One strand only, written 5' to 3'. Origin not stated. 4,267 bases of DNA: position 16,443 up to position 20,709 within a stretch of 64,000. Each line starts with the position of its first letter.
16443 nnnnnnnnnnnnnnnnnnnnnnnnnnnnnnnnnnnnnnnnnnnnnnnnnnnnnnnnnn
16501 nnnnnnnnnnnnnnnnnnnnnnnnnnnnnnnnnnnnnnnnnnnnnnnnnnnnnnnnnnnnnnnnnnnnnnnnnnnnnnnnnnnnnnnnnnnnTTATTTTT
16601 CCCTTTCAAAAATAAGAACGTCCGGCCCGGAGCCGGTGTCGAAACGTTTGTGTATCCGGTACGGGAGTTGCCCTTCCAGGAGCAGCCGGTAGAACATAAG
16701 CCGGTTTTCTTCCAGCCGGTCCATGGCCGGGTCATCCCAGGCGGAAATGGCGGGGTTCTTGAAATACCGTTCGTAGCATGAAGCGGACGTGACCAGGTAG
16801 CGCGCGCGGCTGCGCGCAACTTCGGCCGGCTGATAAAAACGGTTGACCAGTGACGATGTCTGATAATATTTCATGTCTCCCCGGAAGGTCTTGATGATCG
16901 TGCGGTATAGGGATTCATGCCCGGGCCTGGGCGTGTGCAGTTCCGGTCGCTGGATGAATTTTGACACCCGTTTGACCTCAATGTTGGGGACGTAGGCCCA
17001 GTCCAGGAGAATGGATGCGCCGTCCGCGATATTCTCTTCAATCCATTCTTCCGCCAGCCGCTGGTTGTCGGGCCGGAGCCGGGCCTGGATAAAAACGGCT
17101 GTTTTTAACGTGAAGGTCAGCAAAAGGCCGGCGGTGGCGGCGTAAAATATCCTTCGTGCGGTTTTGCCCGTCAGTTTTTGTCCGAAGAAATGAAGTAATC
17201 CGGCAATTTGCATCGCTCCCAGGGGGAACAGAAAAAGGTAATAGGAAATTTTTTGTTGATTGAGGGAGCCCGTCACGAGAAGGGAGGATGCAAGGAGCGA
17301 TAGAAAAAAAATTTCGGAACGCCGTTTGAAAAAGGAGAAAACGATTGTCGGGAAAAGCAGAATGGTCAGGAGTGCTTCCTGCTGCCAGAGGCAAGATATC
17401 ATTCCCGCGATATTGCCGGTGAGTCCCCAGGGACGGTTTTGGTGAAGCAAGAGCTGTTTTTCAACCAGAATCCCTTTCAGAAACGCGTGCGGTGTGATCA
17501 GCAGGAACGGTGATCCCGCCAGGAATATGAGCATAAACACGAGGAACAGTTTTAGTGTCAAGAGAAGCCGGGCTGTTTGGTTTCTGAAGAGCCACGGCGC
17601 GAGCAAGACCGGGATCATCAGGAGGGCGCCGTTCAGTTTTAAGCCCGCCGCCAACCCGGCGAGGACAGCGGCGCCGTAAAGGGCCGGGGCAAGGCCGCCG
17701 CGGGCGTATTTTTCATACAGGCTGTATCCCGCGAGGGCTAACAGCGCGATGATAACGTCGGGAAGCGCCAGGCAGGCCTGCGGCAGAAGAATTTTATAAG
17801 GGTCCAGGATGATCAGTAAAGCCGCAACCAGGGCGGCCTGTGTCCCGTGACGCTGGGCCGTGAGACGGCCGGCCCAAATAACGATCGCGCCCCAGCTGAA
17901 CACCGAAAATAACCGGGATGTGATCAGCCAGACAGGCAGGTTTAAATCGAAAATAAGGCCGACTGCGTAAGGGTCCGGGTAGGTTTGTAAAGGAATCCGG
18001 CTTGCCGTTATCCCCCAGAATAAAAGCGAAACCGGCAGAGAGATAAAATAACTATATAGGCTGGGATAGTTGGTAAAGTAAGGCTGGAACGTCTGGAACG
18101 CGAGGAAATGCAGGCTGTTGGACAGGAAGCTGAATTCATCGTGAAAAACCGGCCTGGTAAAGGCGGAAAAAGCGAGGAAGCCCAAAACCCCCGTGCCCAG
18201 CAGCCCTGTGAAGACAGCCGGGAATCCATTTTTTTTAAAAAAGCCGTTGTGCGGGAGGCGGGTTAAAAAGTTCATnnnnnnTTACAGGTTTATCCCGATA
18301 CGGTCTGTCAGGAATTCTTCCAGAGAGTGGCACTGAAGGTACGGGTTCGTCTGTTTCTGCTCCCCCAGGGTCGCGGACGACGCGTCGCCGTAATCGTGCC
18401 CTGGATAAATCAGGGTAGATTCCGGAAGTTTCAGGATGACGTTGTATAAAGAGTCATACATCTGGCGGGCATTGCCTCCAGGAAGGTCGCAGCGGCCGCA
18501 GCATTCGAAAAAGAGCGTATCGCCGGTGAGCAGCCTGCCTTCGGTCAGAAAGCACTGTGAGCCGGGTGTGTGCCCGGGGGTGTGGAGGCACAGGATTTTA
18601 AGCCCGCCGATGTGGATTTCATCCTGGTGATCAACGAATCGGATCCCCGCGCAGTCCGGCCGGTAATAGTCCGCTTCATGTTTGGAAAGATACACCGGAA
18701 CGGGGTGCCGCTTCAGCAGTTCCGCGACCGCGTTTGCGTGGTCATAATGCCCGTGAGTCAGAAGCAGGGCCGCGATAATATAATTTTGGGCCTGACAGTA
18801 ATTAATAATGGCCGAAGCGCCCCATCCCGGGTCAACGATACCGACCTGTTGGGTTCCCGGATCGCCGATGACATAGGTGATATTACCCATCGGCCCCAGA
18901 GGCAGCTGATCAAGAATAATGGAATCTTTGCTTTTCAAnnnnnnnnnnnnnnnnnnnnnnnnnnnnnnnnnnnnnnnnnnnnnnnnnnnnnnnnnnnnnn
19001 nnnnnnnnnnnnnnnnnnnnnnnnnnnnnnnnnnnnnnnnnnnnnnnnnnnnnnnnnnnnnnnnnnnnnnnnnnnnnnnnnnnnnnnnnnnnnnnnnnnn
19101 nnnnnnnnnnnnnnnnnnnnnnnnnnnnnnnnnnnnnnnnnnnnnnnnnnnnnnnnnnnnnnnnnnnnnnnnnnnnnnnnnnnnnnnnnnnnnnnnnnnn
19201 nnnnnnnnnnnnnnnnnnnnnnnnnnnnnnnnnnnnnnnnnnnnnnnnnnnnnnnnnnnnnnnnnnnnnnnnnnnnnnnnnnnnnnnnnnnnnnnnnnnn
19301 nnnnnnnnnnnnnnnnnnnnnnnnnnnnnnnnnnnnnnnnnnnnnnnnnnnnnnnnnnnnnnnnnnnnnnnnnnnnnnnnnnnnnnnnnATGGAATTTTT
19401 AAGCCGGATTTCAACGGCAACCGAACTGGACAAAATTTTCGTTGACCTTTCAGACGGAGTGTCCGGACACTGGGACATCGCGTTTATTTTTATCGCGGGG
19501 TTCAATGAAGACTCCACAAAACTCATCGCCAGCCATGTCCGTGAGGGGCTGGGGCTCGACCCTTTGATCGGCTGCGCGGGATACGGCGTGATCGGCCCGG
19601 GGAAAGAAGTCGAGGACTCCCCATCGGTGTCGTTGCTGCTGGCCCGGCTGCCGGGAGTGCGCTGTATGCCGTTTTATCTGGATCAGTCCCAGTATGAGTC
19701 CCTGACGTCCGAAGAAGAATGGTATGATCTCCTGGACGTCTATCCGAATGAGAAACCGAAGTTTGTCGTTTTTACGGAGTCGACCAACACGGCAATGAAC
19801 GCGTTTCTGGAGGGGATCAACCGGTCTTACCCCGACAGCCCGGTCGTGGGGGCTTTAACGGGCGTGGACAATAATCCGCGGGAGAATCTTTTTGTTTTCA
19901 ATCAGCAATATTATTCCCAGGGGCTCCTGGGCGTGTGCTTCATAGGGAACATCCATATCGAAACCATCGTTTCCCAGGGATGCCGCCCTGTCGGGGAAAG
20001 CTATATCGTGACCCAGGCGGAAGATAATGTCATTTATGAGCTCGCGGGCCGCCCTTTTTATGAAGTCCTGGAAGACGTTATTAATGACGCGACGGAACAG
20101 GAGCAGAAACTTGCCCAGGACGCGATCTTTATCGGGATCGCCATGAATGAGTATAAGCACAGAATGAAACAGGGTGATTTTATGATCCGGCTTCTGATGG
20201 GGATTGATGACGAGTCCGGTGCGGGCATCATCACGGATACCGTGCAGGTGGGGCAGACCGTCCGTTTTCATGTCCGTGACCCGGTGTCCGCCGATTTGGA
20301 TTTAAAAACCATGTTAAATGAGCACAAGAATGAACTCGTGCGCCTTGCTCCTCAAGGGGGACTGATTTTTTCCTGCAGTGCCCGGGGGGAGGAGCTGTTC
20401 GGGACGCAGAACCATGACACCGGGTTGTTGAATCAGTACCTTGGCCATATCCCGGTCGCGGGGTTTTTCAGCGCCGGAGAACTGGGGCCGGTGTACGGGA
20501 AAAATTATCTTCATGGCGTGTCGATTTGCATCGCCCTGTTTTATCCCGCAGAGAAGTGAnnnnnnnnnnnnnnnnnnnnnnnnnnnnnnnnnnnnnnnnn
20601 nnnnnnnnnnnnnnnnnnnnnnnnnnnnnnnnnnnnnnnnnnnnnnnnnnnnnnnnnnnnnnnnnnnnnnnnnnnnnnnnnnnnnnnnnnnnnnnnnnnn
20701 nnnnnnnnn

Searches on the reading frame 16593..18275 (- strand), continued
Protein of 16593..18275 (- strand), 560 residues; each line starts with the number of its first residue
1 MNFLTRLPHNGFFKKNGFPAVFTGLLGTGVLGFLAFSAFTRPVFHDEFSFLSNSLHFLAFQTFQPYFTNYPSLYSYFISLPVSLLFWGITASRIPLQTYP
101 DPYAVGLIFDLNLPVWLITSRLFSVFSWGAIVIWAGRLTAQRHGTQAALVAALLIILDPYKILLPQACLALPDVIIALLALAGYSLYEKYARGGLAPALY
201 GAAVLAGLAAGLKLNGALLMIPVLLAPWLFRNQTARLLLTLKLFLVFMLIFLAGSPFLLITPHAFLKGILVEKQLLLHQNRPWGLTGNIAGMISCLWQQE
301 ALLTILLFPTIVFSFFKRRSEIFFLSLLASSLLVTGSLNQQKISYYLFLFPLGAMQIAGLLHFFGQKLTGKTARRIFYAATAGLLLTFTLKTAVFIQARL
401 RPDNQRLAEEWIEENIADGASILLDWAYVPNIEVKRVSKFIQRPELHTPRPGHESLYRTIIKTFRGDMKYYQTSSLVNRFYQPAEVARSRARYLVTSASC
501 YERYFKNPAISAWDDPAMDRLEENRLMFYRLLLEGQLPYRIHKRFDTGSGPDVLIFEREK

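Call 85: predict_structure(alignment_id=A4)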
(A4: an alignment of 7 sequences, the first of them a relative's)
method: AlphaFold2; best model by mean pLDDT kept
length: 560 residues; sequences in the alignment: 7
mean_pLDDT: 68.3   pTM: 0.66
mean pLDDT of the five models: 68.3, 65.8, 65.7, 64.9, 64.0
residues with pLDDT >= 90: 35; 70-90: 231; 50-70: 222; < 50: 72
segments of 3 or more residues with pLDDT < 50: 1-14, 42-49, 54-70, 159-169, 278-286, 339-341, 429-431, 433-436
pLDDT, mean of each block of 10 residues (from residue 1): 37 54 70 64 43 48 44 56 57 54 54 58 74 85 81 69 43 78 88 84 90 79 84 73 91 69 62 51 50 59 63 69 78 57 62 82 80 76 67 55 73 82 68 50 63 64 58 72 85 85 74 67 86 90 80 86
secondary structure, 60 per line:
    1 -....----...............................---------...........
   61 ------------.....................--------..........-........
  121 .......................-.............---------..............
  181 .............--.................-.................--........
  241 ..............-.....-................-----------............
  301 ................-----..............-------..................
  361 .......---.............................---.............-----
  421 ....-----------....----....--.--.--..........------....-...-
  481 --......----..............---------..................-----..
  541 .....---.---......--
elements in order: H2-5 H10-40 H50-60 H73-93 H102-111 H113-143 H145-157 H167-193 H196-212 H214-230 H233-254 H256-260 H262-277 H289-316 H322-335 H343-367 H371-399 H404-415 E421-424 H436-439 H444-447 H456-465 E472-475 H483-488 E493-497 H498-506 H516-533 E539-545 E553-558

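Call 88: fold_search(model_id=the predicted structure, library=pdb)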
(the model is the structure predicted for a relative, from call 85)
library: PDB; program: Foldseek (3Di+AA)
matches with E <= 10: 455; with E <= 0.001: 17
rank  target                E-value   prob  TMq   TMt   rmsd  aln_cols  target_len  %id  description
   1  6ezn_F                9.8e-07  1.00  0.46  0.41  12.6       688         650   13  Cryo-EM structure of the yeast oligosaccharyltransferase (OST) complex (released 2018-01-17)
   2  8age_A                1.1e-06  1.00  0.45  0.41  13.3       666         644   12  Structure of yeast oligosaccharylransferase complex with acceptor peptide bound (released 2022-12-07)
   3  9s6t_A                1.5e-06  1.00  0.56  0.63   7.5       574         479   11  Ternary cryo-EM structure of chicken ALG12 with Dol25-PP-GlcNAc2Man7, Dol25-P-Man, and Fab (released 2026-03-18)
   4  6ftg_5                1.5e-06  1.00  0.48  0.43  13.4       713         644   12  Subtomogram average of OST-containing ribosome-translocon complexes from canine rough microsomal membranes (released 2018-03-21)
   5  7oci_F                2.4e-06  1.00  0.46  0.41  12.3       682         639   13  Cryo-EM structure of yeast Ost6p containing oligosaccharyltransferase complex (released 2022-02-16)
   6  8agc_A                2.8e-06  1.00  0.43  0.37  13.9       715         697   12  Structure of yeast oligosaccharylransferase complex with lipid-linked oligosaccharide and non-acceptor peptide bound (released 2022-12-07)
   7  8pn9_A                3.1e-06  1.00  0.44  0.39  13.4       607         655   14  Structure of human oligosaccharyltransferase OST-A complex bound to NGI-1 (released 2024-05-08)
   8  8agb_A                4.3e-06  1.00  0.45  0.41  13.1       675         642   13  Structure of yeast oligosaccharylransferase complex with lipid-linked oligosaccharide bound (released 2022-12-07)
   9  6c26_A                4.7e-06  1.00  0.44  0.39  13.7       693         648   12  The Cryo-EM structure of a eukaryotic oligosaccharyl transferase complex (released 2018-01-31)
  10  8b6l_I                4.7e-06  1.00  0.43  0.37  12.4       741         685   13  Subtomogram average of the human Sec61-TRAP-OSTA-translocon (released 2022-12-07)
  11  9n9j_I                8.0e-06  1.00  0.41  0.35  13.9       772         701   14  Structure of a GRP94 folding intermediate engaged with a CCDC134- and FKBP11-bound secretory translocon (released 2025-11-19)
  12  6s7o_A                1.6e-05  1.00  0.46  0.40  12.3       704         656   13  Cryo-EM structure of human oligosaccharyltransferase complex OST-A (released 2019-12-18)
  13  6s7t_A                2.5e-05  1.00  0.47  0.39  11.4       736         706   13  Cryo-EM structure of human oligosaccharyltransferase complex OST-B (released 2019-12-18)
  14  5f15                  4.0e-05  1.00  0.47  0.49  12.5       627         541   11  Crystal Structure of ArnT from Cupriavidus metallidurans bound to Undecaprenyl phosphate (released 2016-02-17)
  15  5ezm                  5.4e-05  1.00  0.45  0.46  13.2       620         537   11  Crystal Structure of ArnT from Cupriavidus metallidurans in the apo state (released 2016-02-17)
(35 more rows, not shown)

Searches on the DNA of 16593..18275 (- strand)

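Call 68: search_rna_families(source=L059, start=14850, end=15250, threshold=evalue, max_evalue=10)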
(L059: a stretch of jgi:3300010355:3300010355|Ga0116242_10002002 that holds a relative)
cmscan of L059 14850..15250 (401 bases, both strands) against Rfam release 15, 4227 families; matches with E-value up to 10: 5.
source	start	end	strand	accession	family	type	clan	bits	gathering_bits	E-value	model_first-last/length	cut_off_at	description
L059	15110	15130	-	RF01326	CRISPR-DR13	Gene; CRISPR;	-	18.7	37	2.2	1-30/30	no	CRISPR RNA direct repeat element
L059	14915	15013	-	RF00092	SNORA63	Gene; snRNA; snoRNA; HACA-box;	-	15.4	90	5.1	1-130/130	no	Small nucleolar RNA SNORA63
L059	14900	14928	-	RF02751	ES036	Gene; sRNA;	-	13.6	37.6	9.2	1-43/43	no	ES036 (CssrF) sRNA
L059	15100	15220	-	RF01295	SCARNA7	Gene; snRNA; snoRNA; scaRNA;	-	9.1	65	3.6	1-330/330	no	Small Cajal body-specific RNA 7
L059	15095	15173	-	RF00064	HgcG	Gene; snRNA; snoRNA; HACA-box;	-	8.9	77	3.2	1-276/276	no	HgcG RNA (Pab40)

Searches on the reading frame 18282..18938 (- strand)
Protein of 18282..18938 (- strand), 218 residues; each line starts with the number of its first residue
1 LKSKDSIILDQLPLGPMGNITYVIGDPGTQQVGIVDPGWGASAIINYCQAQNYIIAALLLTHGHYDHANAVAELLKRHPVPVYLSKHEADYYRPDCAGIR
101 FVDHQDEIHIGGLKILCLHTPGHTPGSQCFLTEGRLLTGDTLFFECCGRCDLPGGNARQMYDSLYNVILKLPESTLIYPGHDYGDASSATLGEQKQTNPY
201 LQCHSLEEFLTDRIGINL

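Call 11: search_protein_families(library=pfam, proteins=[window:18282-18938:-])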
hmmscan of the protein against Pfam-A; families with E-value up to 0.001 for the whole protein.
window:18282-18938:- (218 aa): 2 families
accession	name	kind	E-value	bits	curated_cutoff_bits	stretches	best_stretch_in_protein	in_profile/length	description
PF00753.33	Lactamase_B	-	5.4e-22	79.1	22.7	1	21-181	8-196/196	Metallo-beta-lactamase superfamily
PF12706.13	Lactamase_B_2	-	2.3e-05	24.5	27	1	35-100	5-78/200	Beta-lactamase superfamily domain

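Call 76: search_protein_families(library=ncbifam, proteins=[window:18282-18938:-], max_evalue=0.01)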
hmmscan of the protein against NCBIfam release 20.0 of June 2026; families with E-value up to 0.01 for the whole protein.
window:18282-18938:- (218 aa): 22 families
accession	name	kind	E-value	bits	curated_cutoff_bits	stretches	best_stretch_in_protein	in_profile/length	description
NF041804.1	MBL_fold_SolJ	exception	8.4e-34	116.7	350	1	19-213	18-210/224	solanimycin biosynthesis MBL-fold hydrolase SolJ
TIGR03413.1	GSH_gloB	equivalog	2.8e-33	115.3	200.8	1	19-185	10-168/248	hydroxyacylglutathione hydrolase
NF007597.0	PRK10241.1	equivalog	1.4e-25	90.1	421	1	21-184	14-168/251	hydroxyacylglutathione hydrolase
NF040641.1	bifunc_ST_SDO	equivalog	4.3e-23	81.9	625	1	19-213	154-379/423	bifunctional sulfur transferase/dioxygenase Blh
NF012229.1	bla_class_B_core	domain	4e-11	43.2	100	1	30-130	24-136/139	metallo-beta-lactamase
NF033105.1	bla_subclass_B3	equivalog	1.6e-09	37.5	240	1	57-133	64-156/257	subclass B3 metallo-beta-lactamase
NF012101.1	blaGOB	exception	2.8e-06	26.8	560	1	55-133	91-185/290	GOB family subclass B3 metallo-beta-lactamase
NF033106.1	blaL1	exception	2.2e-05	23.6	560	1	57-130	100-188/290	L1 family subclass B3 metallo-beta-lactamase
NF000458.2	blaPEDO-2_fam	exception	3.7e-05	23.2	550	1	55-132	91-184/285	PEDO-2 family subclass B3 metallo-beta-lactamase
NF000457.2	blaPEDO-1_fam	exception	5.9e-05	22.6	550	0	100-134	152-186/286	PEDO-1 family subclass B3 metallo-beta-lactamase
NF040874.1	blaPJM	exception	0.00014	21.5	630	0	54-85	96-127/301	PJM family subclass B3 metallo-beta-lactamase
NF000439.2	blaAIM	exception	0.00032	20.4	675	0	54-87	96-129/303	AIM family subclass B3 metallo-beta-lactamase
NF001911.0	PRK00685.1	equivalog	0.00033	20.2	144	1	48-112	34-93/228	metal-dependent hydrolase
TIGR00361.1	ComEC_Rec2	equivalog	0.00042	18.6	190.05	1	40-114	477-548/663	DNA internalization-related competence protein ComEC/Rec2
NF047419.1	RNase_J1_RnjA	exception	0.00065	18.5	820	1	46-86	51-91/549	ribonuclease J1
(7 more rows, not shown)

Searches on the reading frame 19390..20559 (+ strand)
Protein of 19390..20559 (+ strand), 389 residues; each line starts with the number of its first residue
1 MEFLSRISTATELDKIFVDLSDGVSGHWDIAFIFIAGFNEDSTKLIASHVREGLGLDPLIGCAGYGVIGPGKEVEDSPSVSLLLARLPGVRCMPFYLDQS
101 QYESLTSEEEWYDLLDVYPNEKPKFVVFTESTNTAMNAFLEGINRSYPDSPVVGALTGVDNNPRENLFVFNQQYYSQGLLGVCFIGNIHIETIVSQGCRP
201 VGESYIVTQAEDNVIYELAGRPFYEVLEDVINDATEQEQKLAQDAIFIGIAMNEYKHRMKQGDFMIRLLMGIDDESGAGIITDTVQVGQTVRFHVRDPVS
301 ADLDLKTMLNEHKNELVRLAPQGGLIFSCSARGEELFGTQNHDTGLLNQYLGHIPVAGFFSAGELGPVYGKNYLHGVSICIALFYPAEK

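Call 11: search_protein_families(library=pfam, proteins=[window:19390-20559:+])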
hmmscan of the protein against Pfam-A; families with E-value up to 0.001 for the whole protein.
window:19390-20559:+ (389 aa): 2 families
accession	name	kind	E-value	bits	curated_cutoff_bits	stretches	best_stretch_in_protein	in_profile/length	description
PF08495.15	FIST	-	4.8e-31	108.6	23.2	1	30-221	2-189/189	FIST N domain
PF10442.14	FIST_C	-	5.2e-22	78.8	28.5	1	225-367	3-131/131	FIST C domain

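Call 47: list_cluster_members(proteins=[P0001, window:19390-20559:+])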
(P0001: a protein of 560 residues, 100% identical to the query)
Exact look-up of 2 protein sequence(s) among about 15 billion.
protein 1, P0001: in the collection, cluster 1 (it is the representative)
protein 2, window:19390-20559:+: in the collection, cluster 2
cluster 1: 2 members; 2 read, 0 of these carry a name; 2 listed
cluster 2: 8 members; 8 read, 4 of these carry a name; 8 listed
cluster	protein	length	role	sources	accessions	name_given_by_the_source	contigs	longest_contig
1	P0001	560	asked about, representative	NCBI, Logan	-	-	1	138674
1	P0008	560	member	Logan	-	-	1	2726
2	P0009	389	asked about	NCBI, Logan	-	-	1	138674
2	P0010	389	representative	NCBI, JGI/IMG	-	small ligand-binding sensory domain FIST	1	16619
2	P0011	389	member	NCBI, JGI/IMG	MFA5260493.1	MAG: FIST N-terminal domain-containing protein [Candidatus Omnitrophota bacterium] | small ligand-binding sensory domain FIST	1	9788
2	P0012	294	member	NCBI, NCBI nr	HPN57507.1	MAG TPA: FIST N-terminal domain-containing protein, partial [Candidatus Omnitrophota ... | FIST N-terminal domain-containing protein [Candidatus Omnitrophota bacterium]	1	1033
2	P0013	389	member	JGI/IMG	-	small ligand-binding sensory domain FIST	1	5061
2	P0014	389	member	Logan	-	-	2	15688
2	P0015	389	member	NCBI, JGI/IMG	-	-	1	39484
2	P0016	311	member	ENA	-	-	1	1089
